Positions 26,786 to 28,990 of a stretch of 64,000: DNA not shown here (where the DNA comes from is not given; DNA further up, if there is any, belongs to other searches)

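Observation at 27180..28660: Complete C-PCP module with no adenylation domain in the middle of the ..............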

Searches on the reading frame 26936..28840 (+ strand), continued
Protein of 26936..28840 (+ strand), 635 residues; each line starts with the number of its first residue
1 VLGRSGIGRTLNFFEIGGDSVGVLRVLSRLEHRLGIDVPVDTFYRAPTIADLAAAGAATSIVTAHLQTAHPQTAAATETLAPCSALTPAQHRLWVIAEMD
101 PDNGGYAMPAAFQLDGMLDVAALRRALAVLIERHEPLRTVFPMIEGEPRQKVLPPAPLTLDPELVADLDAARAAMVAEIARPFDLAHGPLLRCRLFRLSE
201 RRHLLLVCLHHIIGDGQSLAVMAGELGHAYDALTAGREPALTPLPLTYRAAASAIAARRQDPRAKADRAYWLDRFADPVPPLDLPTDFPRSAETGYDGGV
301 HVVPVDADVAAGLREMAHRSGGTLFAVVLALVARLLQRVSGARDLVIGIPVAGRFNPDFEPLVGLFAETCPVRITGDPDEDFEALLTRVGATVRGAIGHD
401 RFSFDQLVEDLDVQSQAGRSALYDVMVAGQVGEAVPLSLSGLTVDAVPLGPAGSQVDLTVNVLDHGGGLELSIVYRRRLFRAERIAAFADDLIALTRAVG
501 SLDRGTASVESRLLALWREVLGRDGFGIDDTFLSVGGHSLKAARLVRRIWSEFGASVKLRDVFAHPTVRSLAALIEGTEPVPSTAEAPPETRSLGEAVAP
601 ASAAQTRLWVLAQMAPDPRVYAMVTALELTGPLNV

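Call 69: predict_structure(alignment_id=A1)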
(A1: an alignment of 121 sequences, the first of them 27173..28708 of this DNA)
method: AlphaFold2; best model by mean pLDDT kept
length: 512 residues; sequences in the alignment: 121
mean_pLDDT: 92.9   pTM: 0.84
mean pLDDT of the five models: 92.9, 92.5, 92.2, 92.1, 91.9
residues with pLDDT >= 90: 441; 70-90: 51; 50-70: 12; < 50: 8
segments of 3 or more residues with pLDDT < 50: 505-512
pLDDT, mean of each block of 10 residues (from residue 1): 86 94 92 97 98 98 97 95 92 95 96 98 97 96 97 98 97 93 95 96 95 89 94 92 95 97 97 94 96 94 95 96 94 91 96 81 95 91 93 96 96 93 71 93 95 97 93 88 97 93 52 34
secondary structure, 60 per line:
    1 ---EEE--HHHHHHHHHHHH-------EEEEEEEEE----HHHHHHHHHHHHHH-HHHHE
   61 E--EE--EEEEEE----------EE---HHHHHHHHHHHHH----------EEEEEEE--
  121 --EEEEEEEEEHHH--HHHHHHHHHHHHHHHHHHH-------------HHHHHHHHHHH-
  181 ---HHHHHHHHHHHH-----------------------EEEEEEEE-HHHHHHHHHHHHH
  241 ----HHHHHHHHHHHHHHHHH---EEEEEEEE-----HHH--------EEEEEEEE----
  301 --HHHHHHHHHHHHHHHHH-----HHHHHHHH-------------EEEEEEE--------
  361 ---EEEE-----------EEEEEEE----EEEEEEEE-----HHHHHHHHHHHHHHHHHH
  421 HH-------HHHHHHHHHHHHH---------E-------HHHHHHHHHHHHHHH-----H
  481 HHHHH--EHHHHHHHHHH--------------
elements in order: E4-6 H9-20 E28-36 H41-54 H56-59 E68-73 H89-101 E112-118 E123-131 H137-155 H169-179 H184-195 E219-226 H228-240 H245-261 E265-272 E289-296 H303-319 H325-332 E346-352 E364-367 E379-385 E390-397 H403-422 H430-442 H460-474 H480-485 H489-498

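Call 71: fold_search(model_id=the predicted structure, library=pdb)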
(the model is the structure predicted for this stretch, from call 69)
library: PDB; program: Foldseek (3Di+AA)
matches with E <= 10: 703; with E <= 0.001: 329
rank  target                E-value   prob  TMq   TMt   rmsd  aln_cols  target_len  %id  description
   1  6p1j_A                4.4e-40  1.00  0.76  0.42  11.8       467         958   32  The structure of condensation and adenylation domains of teixobactin-producing nonribosomal peptide synthetase Txo2 se (released 2019-05-29)
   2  6p1j_B                4.6e-39  1.00  0.75  0.41  22.5       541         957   31  The structure of condensation and adenylation domains of teixobactin-producing nonribosomal peptide synthetase Txo2 se (released 2019-05-29)
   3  6oyf                  1.1e-37  1.00  0.71  0.44  14.0       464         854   32  The structure of condensation and adenylation domains of teixobactin-producing nonribosomal peptide synthetase Txo1 seri (released 2019-05-29)
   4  2jgp                  2.9e-37  1.00  0.73  0.72   2.9       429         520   28  Structure of the TycC5-6 PCP-C bidomain of the tyrocidine synthetase TycC (released 2007-10-30)
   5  5u89_A                3.9e-37  1.00  0.75  0.38   8.5       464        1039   31  Crystal structure of a cross-module fragment from the dimodular NRPS DhbF (released 2017-05-10)
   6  9uay_A                1.1e-36  1.00  0.72  0.84   3.5       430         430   29  Crystal structure of CmnI (released 2026-03-11)
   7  6ozv                  6.7e-36  1.00  0.70  0.44  13.7       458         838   32  The structure of condensation and adenylation domains of teixobactin-producing nonribosomal peptide synthetase Txo1 seri (released 2019-05-29)
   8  6p4u                  1.9e-35  1.00  0.70  0.43  14.0       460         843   32  The structure of condensation and adenylation domains of teixobactin-producing nonribosomal peptide synthetase Txo1 seri (released 2019-06-12)
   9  4tx2                  2.8e-35  1.00  0.74  0.84   3.0       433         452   30  Crystal structure of the X-domain from teicoplanin biosynthesis (released 2015-02-04)
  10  4tx3_B                3.4e-35  1.00  0.75  0.83   2.7       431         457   29  Complex of the X-domain and OxyB from Teicoplanin Biosynthesis (released 2015-02-04)
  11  8z0r_B                4.5e-35  1.00  0.74  0.85   4.3       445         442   30  Cryo-EM structure of tetramer HtmB2-CT (released 2025-03-19)
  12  9uay_B                8.7e-35  1.00  0.70  0.84   3.7       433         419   29  Crystal structure of CmnI (released 2026-03-11)
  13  9meh                  1.3e-34  1.00  0.74  0.22  13.5       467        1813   24  Crystal structure of the dimodular LgrA after protein ligation (released 2025-03-05)
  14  8fx6_B                2.3e-34  1.00  0.76  0.76   2.8       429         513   29  Non-ribosomal PCP-C didomain (amide stabilised leucine) acceptor bound state (released 2023-06-21)
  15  6mg0_B                4.5e-34  1.00  0.73  0.23  15.3       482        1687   23  Crystal structure of a 5-domain construct of LgrA in the thiolation state (released 2019-11-20)
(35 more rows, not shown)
